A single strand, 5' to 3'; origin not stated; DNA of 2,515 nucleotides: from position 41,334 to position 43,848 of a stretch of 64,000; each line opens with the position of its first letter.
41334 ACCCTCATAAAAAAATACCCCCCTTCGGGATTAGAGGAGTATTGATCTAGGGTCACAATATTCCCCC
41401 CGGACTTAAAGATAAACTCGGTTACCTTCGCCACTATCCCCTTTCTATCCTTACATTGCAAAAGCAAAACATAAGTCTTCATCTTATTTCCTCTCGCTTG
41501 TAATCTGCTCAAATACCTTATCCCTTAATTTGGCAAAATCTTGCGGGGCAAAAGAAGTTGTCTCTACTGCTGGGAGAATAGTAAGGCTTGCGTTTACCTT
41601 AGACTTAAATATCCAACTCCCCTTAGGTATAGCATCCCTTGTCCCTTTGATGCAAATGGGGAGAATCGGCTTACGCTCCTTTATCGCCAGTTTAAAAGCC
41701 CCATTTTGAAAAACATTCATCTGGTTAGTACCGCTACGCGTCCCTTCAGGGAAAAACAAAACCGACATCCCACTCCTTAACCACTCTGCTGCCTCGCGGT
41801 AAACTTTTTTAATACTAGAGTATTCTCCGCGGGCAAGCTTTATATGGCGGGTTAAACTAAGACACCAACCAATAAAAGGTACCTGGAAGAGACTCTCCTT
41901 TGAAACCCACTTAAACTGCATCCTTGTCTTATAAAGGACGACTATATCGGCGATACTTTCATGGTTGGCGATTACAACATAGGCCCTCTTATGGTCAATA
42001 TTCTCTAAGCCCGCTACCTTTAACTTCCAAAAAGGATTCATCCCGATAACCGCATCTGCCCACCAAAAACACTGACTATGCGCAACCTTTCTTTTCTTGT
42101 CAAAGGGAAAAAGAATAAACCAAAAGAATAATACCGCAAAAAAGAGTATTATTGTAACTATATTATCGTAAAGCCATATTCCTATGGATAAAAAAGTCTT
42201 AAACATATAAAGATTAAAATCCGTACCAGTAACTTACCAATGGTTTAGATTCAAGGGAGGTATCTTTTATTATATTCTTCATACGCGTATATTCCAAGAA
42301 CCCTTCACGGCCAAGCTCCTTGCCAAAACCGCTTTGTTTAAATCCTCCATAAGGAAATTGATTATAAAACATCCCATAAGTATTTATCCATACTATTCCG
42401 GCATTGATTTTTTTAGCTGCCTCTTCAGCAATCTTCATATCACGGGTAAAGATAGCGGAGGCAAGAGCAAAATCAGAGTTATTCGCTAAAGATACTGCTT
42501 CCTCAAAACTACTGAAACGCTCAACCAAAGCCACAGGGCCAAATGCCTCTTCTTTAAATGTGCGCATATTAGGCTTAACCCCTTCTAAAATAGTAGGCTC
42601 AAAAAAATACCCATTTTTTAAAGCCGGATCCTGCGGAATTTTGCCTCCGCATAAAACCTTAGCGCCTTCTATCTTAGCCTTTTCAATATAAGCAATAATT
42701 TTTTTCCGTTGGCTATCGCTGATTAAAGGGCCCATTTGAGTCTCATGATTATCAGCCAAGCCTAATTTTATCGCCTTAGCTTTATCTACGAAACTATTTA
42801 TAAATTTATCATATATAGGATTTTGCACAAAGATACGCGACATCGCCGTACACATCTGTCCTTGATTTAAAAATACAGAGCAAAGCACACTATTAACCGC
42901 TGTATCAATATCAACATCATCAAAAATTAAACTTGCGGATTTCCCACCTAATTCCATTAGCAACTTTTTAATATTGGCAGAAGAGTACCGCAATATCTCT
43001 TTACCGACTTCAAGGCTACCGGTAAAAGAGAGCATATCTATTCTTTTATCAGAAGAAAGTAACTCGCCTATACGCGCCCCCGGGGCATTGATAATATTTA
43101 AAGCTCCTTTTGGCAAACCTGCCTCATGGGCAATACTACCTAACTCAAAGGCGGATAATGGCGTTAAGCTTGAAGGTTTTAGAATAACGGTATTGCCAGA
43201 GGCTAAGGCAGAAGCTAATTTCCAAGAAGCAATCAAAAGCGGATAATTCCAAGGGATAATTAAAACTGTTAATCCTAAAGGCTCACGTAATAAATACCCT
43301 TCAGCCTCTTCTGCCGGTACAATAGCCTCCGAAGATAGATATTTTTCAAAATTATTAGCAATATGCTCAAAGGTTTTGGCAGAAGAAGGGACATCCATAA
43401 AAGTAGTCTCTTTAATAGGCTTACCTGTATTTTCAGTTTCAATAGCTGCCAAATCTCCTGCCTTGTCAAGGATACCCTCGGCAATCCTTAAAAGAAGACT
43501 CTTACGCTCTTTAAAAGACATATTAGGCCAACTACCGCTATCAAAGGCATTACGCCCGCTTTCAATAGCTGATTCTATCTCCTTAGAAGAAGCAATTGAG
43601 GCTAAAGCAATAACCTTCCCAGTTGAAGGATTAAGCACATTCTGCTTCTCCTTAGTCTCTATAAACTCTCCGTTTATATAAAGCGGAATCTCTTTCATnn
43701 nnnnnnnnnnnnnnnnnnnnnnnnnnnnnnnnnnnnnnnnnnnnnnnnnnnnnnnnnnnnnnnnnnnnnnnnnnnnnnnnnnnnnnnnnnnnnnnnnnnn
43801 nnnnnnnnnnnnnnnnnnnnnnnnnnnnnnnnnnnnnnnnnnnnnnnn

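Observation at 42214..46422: DHAP-shunt-like salvage block (nucleoside phosphorylase - MtnA - class II aldolase - aldehyde dehydrogenase) placed next to radical SAM enzymes; aldolase is fused to an SCP2 domain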

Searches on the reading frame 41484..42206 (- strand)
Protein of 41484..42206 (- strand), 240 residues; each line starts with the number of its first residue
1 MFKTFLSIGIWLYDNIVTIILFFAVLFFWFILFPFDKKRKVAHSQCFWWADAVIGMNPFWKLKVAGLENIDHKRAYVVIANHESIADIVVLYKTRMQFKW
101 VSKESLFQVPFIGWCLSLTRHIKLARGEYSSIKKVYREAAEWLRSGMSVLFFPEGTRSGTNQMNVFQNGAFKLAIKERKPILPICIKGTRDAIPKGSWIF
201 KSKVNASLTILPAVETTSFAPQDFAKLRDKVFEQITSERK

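Call 3: search_protein_families(library=pfam, proteins=[window:41484-42206:-], max_evalue=0.01)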
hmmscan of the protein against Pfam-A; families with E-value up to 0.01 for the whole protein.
window:41484-42206:- (240 aa): 1 family
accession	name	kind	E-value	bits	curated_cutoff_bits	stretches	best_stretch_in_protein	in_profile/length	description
PF01553.26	Acyltransferase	-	3e-27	95.5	23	1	62-187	2-132/132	Acyltransferase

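Call 46: search_protein_families(library=ncbifam, proteins=[window:41484-42206:-], max_evalue=1e-10)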
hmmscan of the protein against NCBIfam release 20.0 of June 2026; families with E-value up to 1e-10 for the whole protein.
window:41484-42206:- (240 aa): 5 families
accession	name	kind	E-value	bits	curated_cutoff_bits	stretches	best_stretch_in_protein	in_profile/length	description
TIGR00530.1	AGP_acyltrn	subfamily_domain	1.1e-29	102.9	102.95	1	61-186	3-129/130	1-acylglycerol-3-phosphate O-acyltransferase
NF011593.0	PRK15018.1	equivalog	2.6e-14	53.6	501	1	11-194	3-187/245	1-acylglycerol-3-phosphate O-acyltransferase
NF006386.0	PRK08633.1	equivalog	1e-13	50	1221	1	55-189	422-554/1147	acyl-[ACP]--phospholipid O-acyltransferase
NF052553.1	LyOrLpactfOlsABRUA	equivalog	2.3e-13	49.9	300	1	24-170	20-160/263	lyso-ornithine lipid O-acyltransferase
NF052552.1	LyOrLpactfOlsARHOCB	equivalog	8.4e-11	41.4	300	0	76-172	88-182/271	lyso-ornithine lipid O-acyltransferase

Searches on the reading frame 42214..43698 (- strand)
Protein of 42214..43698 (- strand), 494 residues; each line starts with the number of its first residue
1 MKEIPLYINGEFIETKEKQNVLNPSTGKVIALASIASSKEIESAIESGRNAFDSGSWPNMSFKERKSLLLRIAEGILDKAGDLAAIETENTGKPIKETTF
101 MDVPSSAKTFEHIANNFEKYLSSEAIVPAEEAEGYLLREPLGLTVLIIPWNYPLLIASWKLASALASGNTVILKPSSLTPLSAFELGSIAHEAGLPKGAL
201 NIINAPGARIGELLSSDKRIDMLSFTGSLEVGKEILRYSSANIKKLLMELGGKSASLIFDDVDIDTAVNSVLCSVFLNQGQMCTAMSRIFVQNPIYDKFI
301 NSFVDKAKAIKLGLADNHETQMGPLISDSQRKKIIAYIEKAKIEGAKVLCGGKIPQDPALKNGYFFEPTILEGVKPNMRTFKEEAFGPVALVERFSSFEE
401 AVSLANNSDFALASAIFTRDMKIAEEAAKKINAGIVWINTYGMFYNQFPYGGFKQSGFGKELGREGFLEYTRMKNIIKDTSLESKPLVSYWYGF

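Call 3: search_protein_families(library=pfam, proteins=[window:42214-43698:-], max_evalue=0.01)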
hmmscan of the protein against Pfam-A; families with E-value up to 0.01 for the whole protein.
window:42214-43698:- (494 aa): 2 families
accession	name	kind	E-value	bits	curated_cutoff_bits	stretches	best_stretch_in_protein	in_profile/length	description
PF00171.27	Aldedh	-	2.2e-161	538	23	1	16-476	6-461/461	Aldehyde dehydrogenase family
PF05893.19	LuxC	-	0.0037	16.6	21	1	131-184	79-131/401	Acyl-CoA reductase (LuxC)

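Call 4: search_protein_families(library=ncbifam, proteins=[window:42214-43698:-], max_evalue=0.001)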
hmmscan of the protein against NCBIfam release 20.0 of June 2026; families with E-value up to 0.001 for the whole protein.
window:42214-43698:- (494 aa): 45 families (the best 25 are shown)
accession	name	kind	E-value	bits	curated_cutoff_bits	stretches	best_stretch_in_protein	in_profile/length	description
TIGR01804.1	BADH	equivalog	6.5e-149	496.4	668.6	1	7-474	1-467/467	betaine-aldehyde dehydrogenase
NF010000.0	PRK13473.1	subfamily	2.1e-137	458.6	615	1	6-479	5-473/475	aminobutyraldehyde dehydrogenase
NF009725.0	PRK13252.1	equivalog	2e-134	448.7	593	1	4-477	7-478/488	betaine-aldehyde dehydrogenase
TIGR03216.1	OH_muco_semi_DH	equivalog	1.1e-123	413.4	693.25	1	7-477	4-478/481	2-hydroxymuconic semialdehyde dehydrogenase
TIGR02299.1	HpaE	equivalog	1.7e-120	402.9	638.35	1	6-477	3-475/488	5-carboxymethyl-2-hydroxymuconate semialdehyde dehydrogenase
NF045735.1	PaDhStyDPseudo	equivalog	8.6e-120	400.6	850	1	6-477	5-480/483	phenylacetaldehyde dehydrogenase StyD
NF045736.1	PaDhStyDRhodo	equivalog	2.6e-118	395.6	800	1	5-475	4-474/479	phenylacetaldehyde dehydrogenase StyD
NF050026.1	AcaldDHExaC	equivalog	1.1e-113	380.5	900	1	7-479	19-494/503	acetaldehyde dehydrogenase ExaC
TIGR01780.1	SSADH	subfamily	3.2e-113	379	646.35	1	21-474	1-448/448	succinate-semialdehyde dehydrogenase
NF007497.0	PRK10090.1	equivalog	1e-110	370.8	500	1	2-474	5-473/480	aldehyde dehydrogenase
NF040648.1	lactal_redase_Meth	equivalog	2.3e-108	363.2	650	1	7-477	2-461/463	lactaldehyde dehydrogenase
NF006916.0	PRK09407.1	equivalog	3.8e-107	359.1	521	1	15-482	32-496/526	succinic semialdehyde dehydrogenase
TIGR03374.1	ABALDH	equivalog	4.7e-107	358.7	909.3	1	6-476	4-469/472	aminobutyraldehyde dehydrogenase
NF007352.0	PRK09847.1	equivalog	2.7e-105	352.7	850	1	5-476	21-489/495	aldehyde dehydrogenase PuuC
NF002852.0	PRK03137.1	subfamily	1.2e-104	351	648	1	2-474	35-508/514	L-glutamate gamma-semialdehyde dehydrogenase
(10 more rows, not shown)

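Call 68: search_solved_structures(query=window:42214-43698:-, max_evalue=1e-90)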
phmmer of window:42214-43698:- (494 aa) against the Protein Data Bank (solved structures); distinct sequences matched with E-value up to 1e-90: 94 (the best 60 are shown).
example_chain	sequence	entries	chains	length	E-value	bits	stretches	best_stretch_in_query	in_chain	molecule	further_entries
5eyu_A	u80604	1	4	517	5.6e-123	414.2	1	7-481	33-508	Betaine aldehyde dehydrogenase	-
4zxu_A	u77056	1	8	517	8e-123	413.7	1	7-481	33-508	Betaine-aldehyde dehydrogenase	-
4q92_A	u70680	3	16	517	1.5e-122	412.8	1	7-481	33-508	Betaine aldehyde dehydrogenase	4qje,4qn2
5ez4_A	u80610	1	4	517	1.5e-122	412.8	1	7-481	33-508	Betaine aldehyde dehydrogenase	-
4mpb_A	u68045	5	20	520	5.4e-122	411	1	7-481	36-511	Betaine aldehyde dehydrogenase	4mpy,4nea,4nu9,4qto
5dib_A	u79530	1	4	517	1.4e-121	409.6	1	7-481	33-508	Betaine aldehyde dehydrogenase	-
4zwl_A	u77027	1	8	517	1.9e-121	409.2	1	7-481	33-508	Betaine-aldehyde dehydrogenase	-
4go3_A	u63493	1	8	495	4.1e-114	385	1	5-477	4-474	Putative gamma-hydroxymuconic semialdehyde dehydrogenase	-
4go4_A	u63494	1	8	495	5.6e-114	384.5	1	5-477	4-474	Putative gamma-hydroxymuconic semialdehyde dehydrogenase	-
4o6r_A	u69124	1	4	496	7.3e-111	374.3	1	5-476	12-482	Aldehyde Dehydrogenase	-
4qf6_A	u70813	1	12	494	1.5e-109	369.9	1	2-476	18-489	Aldehyde dehydrogenase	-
5gtk_A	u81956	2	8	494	5.5e-109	368.1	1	2-476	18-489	Betaine-aldehyde dehydrogenase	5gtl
5gt6_A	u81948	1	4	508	6.1e-109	367.9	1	2-476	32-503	Betaine-aldehyde dehydrogenase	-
4qet_A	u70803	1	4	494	4.7e-108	365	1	2-476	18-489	Aldehyde dehydrogenase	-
4a0m_A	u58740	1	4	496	5.2e-108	364.9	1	6-483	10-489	BETAINE ALDEHYDE DEHYDROGENASE, CHLOROPLASTIC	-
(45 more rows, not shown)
